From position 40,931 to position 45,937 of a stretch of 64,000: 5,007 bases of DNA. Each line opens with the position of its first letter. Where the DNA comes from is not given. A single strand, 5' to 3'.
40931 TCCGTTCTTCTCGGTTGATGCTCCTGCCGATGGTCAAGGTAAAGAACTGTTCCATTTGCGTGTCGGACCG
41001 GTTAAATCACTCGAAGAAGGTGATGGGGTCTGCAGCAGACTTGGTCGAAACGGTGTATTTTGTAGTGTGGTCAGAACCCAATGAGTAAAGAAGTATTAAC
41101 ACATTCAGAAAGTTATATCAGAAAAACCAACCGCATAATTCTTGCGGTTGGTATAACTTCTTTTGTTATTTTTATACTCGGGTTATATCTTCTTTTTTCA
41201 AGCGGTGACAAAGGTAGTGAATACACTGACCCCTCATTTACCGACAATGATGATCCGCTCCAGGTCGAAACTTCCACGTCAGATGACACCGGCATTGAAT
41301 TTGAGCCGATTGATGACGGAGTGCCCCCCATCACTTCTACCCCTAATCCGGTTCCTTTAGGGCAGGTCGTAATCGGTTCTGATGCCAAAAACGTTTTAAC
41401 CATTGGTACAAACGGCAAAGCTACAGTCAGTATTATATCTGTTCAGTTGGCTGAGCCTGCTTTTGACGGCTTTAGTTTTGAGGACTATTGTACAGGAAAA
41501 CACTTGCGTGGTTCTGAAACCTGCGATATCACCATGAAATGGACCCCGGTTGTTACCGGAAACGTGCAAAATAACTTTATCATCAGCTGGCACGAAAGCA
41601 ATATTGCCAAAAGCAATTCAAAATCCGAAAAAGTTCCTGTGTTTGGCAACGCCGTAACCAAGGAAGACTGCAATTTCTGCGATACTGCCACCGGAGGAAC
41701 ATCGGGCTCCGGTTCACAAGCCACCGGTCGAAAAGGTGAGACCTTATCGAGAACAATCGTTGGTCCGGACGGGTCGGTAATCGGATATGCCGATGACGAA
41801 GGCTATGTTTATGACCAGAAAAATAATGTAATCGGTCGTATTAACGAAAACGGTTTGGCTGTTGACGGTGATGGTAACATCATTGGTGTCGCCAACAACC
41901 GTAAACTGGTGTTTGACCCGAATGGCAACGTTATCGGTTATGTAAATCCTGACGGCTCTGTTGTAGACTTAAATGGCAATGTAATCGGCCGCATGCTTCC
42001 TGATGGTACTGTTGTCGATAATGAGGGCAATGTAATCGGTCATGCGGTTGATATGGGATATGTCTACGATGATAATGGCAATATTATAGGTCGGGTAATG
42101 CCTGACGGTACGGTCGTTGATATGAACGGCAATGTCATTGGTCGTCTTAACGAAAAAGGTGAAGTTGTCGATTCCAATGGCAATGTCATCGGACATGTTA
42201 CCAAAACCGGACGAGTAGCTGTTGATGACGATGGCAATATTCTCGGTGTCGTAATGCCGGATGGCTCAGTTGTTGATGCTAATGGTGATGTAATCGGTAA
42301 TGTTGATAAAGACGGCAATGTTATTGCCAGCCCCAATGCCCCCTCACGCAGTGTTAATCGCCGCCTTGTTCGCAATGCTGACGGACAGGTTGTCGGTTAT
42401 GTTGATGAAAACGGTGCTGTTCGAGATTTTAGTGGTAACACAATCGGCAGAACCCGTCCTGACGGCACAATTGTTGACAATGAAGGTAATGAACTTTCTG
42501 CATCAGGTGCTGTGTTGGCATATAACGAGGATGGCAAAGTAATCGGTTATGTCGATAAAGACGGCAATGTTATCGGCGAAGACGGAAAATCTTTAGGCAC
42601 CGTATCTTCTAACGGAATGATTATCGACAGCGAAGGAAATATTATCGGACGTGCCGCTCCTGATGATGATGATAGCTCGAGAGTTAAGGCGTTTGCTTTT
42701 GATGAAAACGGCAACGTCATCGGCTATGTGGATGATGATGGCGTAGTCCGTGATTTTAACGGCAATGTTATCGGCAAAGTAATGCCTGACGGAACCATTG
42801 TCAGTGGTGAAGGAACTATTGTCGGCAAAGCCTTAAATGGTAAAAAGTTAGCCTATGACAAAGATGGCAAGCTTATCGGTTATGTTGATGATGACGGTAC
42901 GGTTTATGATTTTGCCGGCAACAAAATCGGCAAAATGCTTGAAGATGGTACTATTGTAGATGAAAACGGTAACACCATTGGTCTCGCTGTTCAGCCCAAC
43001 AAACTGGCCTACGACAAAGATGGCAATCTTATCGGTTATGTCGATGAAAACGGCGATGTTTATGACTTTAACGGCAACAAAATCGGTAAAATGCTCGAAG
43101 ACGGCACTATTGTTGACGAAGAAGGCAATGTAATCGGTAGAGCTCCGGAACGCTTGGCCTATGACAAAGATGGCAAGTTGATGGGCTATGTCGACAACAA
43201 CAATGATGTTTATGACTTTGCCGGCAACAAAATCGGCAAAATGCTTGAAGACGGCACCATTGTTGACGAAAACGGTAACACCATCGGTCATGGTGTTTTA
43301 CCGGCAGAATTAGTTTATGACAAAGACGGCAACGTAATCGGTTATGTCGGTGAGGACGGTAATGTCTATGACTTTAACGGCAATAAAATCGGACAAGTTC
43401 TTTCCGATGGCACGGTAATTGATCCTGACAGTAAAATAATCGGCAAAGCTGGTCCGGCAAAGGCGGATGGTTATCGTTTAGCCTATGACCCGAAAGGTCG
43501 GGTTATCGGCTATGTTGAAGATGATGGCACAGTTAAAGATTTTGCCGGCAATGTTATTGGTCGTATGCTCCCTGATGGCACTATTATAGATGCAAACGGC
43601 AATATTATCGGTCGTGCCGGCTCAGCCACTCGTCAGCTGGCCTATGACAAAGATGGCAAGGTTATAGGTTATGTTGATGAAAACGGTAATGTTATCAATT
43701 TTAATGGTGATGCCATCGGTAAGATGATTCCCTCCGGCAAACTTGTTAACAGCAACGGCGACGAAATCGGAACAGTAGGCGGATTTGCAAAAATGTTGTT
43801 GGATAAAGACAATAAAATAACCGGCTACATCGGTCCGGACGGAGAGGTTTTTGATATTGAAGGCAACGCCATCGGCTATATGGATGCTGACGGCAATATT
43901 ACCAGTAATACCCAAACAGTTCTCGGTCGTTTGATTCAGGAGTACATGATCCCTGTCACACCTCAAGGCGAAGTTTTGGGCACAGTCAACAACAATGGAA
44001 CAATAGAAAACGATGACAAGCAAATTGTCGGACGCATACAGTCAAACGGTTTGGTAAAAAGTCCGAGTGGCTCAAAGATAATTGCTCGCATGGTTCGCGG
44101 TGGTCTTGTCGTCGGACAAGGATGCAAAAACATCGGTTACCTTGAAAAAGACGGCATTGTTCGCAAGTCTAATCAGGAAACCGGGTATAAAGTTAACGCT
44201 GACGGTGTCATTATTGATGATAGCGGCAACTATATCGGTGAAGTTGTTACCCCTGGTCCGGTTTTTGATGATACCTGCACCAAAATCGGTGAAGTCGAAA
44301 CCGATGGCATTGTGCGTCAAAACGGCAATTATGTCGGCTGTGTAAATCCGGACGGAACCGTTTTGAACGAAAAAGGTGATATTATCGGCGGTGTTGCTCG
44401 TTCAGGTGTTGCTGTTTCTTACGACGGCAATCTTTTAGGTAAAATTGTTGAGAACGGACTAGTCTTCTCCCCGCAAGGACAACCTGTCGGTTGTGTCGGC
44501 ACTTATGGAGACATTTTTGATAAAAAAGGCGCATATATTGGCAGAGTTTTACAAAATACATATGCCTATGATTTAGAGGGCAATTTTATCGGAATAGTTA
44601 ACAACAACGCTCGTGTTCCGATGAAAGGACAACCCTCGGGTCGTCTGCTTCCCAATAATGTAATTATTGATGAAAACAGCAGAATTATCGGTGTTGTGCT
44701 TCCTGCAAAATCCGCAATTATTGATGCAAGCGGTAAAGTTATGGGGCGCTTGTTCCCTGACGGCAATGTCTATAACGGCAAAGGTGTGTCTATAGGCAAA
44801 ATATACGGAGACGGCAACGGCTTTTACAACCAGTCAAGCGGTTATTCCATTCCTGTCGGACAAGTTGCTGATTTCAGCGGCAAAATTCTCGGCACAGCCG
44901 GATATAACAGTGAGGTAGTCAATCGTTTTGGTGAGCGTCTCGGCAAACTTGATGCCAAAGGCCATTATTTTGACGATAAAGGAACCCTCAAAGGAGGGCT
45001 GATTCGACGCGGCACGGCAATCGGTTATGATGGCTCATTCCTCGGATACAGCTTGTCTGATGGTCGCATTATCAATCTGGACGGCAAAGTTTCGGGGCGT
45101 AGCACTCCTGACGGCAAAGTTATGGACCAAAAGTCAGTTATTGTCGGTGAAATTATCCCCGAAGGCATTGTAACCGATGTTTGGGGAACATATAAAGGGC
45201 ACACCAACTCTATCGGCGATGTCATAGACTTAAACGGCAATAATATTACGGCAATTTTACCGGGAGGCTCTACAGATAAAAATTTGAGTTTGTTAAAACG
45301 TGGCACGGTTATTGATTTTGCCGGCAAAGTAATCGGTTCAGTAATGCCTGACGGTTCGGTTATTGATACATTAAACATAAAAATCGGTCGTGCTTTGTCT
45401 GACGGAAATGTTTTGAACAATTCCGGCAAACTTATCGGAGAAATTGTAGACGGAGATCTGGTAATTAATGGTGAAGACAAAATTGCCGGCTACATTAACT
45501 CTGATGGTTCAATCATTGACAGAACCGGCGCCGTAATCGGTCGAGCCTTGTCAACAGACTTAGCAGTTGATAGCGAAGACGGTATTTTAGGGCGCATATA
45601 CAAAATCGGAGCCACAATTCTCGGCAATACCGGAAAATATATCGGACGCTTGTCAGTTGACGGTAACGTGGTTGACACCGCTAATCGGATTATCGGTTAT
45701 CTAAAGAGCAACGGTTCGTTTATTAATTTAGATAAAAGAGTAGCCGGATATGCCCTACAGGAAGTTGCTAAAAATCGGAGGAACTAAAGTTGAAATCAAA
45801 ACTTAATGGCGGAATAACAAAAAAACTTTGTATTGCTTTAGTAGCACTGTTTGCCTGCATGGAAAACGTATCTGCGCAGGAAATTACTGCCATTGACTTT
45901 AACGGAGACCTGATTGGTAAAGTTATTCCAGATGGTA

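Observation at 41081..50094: Over 130 copies of a 17-residue repeat build a 1568-aa protein and the N-terminal ~1000 aa of VirB10: a giant repeat module in the T4SS core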

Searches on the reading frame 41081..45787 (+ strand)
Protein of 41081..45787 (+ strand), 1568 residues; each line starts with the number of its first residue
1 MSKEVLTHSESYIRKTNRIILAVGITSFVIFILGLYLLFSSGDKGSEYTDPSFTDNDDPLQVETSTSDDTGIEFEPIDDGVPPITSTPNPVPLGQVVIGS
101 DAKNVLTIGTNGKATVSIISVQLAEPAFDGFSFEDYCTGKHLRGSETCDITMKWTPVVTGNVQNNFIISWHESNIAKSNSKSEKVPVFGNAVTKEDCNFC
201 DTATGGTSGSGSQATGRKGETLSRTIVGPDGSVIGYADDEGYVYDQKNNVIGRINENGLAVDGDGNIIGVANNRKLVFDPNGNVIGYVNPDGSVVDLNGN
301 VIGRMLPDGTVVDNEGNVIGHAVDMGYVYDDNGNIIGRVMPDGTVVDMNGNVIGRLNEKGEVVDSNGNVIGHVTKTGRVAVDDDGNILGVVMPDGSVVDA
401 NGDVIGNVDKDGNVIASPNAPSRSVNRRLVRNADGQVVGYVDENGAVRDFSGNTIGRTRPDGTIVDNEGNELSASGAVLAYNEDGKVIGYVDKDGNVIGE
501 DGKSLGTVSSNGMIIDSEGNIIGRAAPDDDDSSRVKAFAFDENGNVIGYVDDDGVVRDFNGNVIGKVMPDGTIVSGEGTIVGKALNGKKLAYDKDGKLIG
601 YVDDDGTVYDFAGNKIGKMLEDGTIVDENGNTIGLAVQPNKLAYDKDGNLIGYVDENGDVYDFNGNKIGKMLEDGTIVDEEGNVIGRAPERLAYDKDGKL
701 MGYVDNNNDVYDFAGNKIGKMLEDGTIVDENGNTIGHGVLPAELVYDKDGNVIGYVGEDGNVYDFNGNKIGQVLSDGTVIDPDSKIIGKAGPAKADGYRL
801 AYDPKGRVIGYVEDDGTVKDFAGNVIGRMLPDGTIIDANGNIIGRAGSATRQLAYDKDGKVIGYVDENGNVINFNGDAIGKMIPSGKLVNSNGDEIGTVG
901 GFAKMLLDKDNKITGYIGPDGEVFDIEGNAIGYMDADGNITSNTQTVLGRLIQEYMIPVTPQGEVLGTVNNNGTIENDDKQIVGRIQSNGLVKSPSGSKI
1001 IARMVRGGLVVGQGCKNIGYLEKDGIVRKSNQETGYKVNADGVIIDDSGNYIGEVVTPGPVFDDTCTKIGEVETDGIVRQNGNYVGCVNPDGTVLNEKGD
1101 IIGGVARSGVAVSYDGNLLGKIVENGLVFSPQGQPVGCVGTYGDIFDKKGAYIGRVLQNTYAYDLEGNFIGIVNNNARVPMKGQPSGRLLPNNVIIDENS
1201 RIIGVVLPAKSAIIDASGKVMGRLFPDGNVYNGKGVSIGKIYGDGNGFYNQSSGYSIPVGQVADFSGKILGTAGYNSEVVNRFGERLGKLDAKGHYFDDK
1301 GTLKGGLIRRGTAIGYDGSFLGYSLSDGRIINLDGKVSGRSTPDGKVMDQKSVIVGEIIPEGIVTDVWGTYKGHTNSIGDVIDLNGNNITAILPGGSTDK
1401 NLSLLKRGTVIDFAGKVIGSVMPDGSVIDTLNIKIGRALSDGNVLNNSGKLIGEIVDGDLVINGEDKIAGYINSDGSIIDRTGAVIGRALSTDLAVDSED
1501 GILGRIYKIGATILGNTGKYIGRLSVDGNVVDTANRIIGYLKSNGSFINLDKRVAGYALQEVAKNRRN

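Call 5: search_protein_families(library=pfam, proteins=[window:41081-45787:+], max_evalue=0.01)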
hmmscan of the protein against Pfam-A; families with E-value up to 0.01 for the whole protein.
window:41081-45787:+ (1568 aa): 9 families
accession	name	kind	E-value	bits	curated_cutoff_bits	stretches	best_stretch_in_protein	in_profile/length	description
PF21785.3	Bflower_2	-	4.2e-116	381.3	38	18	694-791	5-97/112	5-fold beta-flower protein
PF21784.3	Bflower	-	8.6e-63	210.3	25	6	642-686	19-61/116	4-fold beta flower protein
PF12396.14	DUF3659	-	7.2e-52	173.6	24.8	5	1440-1489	10-55/61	Protein of unknown function (DUF3659)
PF05593.20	RHS_repeat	-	2.6e-11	44.1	22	0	296-345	2-38/38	RHS Repeat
PF23623.1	GBD_IRG7_N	-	0.0013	19.3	27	0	861-896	15-50/95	IRG7 N-terminal galactose binding domain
PF15780.11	ASH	-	0.0043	17.6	27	1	89-164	12-84/98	Abnormal spindle-like microcephaly-assoc'd, ASPM-SPD-2-Hydin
PF24684.1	Vgb_lyase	-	0.0044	16.3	50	0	613-734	75-178/290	Virginiamycin B lyase family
PF20843.4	Rax2_3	-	0.0056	17.3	27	0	1045-1081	61-97/161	Rax2 third domain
PF20789.3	4HBT_3C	-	0.0072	17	24.1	0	617-638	115-136/140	Acyl-CoA thioesterase C-terminal domain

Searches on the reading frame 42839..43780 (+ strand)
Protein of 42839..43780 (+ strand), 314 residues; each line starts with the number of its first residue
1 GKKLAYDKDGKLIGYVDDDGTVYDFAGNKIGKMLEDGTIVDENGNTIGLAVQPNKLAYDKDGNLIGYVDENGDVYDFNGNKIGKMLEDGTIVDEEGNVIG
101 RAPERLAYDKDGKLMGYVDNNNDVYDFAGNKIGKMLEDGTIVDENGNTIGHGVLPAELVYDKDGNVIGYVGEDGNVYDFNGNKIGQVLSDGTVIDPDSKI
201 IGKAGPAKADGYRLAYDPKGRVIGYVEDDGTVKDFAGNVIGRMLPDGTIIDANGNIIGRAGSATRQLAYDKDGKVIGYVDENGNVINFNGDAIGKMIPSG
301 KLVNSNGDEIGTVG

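Call 31: predict_structure(alignment_id=A3)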
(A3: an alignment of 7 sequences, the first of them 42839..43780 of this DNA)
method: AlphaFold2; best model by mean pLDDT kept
length: 314 residues; sequences in the alignment: 7
mean_pLDDT: 78.1   pTM: 0.47
mean pLDDT of the five models: 78.1, 77.4, 76.7, 74.8, 70.3
residues with pLDDT >= 90: 40; 70-90: 205; 50-70: 61; < 50: 8
segments of 3 or more residues with pLDDT < 50: 206-209
pLDDT, mean of each block of 10 residues (from residue 1): 64 74 79 82 82 70 79 81 86 91 77 77 85 80 87 63 63 67 73 78 58 80 84 86 90 92 77 77 83 78 82 73
secondary structure, 60 per line:
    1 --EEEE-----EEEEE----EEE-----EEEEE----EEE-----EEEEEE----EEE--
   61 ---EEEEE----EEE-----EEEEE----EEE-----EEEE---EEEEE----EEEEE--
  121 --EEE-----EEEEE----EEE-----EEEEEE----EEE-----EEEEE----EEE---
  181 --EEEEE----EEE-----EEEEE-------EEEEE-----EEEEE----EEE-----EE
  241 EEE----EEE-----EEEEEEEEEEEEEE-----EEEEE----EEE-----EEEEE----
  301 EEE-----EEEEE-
elements in order: E3-6 E12-16 E21-23 E29-33 E38-40 E46-51 E56-58 E64-68 E73-75 E81-85 E90-92 E98-101 E105-109 E114-118 E123-125 E131-135 E140-142 E148-153 E158-160 E166-170 E175-177 E183-187 E192-194 E200-204 E212-216 E222-226 E231-233 E239-243 E248-250 E256-269 E275-279 E284-286 E292-296 E301-303 E309-313

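Call 34: fold_search(model_id=the predicted structure, library=pdb)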
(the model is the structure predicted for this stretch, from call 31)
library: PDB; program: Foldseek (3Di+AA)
matches with E <= 10: 1128; with E <= 0.001: 88
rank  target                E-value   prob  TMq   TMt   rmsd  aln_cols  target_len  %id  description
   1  7q97_A                8.3e-18  0.90  0.10  0.04  26.4       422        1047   18  Structure of the bacterial type VI secretion system effector RhsA. (released 2021-12-22)
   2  8qja_D                4.9e-16  0.82  0.10  0.05  24.3       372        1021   18  T6SS-linked Rhs repeat protein - Advenella mimigardefordensis VgrG-Rhs core (released 2024-09-25)
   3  8qja_A                7.9e-15  0.72  0.10  0.04  22.8       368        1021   20  T6SS-linked Rhs repeat protein - Advenella mimigardefordensis VgrG-Rhs core (released 2024-09-25)
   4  7bif_A                2.6e-14  0.97  0.16  0.17  16.1       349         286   15  Crystal structure of v22WRAP-T, a 7-bladed designer protein (released 2021-09-22)
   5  8qja_C                6.7e-14  0.63  0.10  0.04  23.0       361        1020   20  T6SS-linked Rhs repeat protein - Advenella mimigardefordensis VgrG-Rhs core (released 2024-09-25)
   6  8qjc                  2.9e-12  0.41  0.10  0.04  28.8       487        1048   15  T6SS-linked Rhs repeat protein - Salmonella bongori Rhs-core domain with toxin domain (released 2024-09-25)
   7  8qjb_A                1.0e-11  0.38  0.10  0.05  29.0       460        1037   13  T6SS-linked Rhs repeat protein - Salmonella bongori Rhs-core domain extended N-terminus (released 2024-09-25)
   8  6oq5_A                1.6e-11  0.33  0.10  0.03  32.5       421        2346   17  Structure of the full-length Clostridium difficile toxin B in complex with 3 VHHs (released 2019-07-10)
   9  8r50_A                6.8e-10  0.25  0.12  0.04  22.7       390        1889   12  Mouse teneurin-3 compact dimer - A1B1 isoform (released 2024-05-08)
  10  6suq                  1.2e-09  0.18  0.10  0.03  22.5       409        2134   15  Crystal Structure of TcdB2-TccC3-TEV (released 2019-12-04)
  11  8r51_A                1.3e-09  0.21  0.10  0.04  22.6       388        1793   16  Mouse teneurin-3 non-compact subunit - A1B1 isoform (released 2024-05-08)
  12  4goy_A                3.0e-09  0.20  0.12  0.09  22.6       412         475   11  The crystal structure of human fascin 1 K41A mutant (released 2012-11-28)
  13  4gp3_A                5.8e-09  0.18  0.11  0.09  22.1       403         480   11  The crystal structure of human fascin 1 K358A mutant (released 2012-11-28)
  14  4gov_B                7.1e-09  0.18  0.12  0.09  22.7       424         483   10  The crystal structure of human fascin 1 S39D mutant (released 2012-11-28)
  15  6h6g                  2.9e-08  0.15  0.11  0.03  22.6       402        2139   15  Crystal Structure of TcdB2-TccC3 without hypervariable C-terminal region (released 2018-10-03)
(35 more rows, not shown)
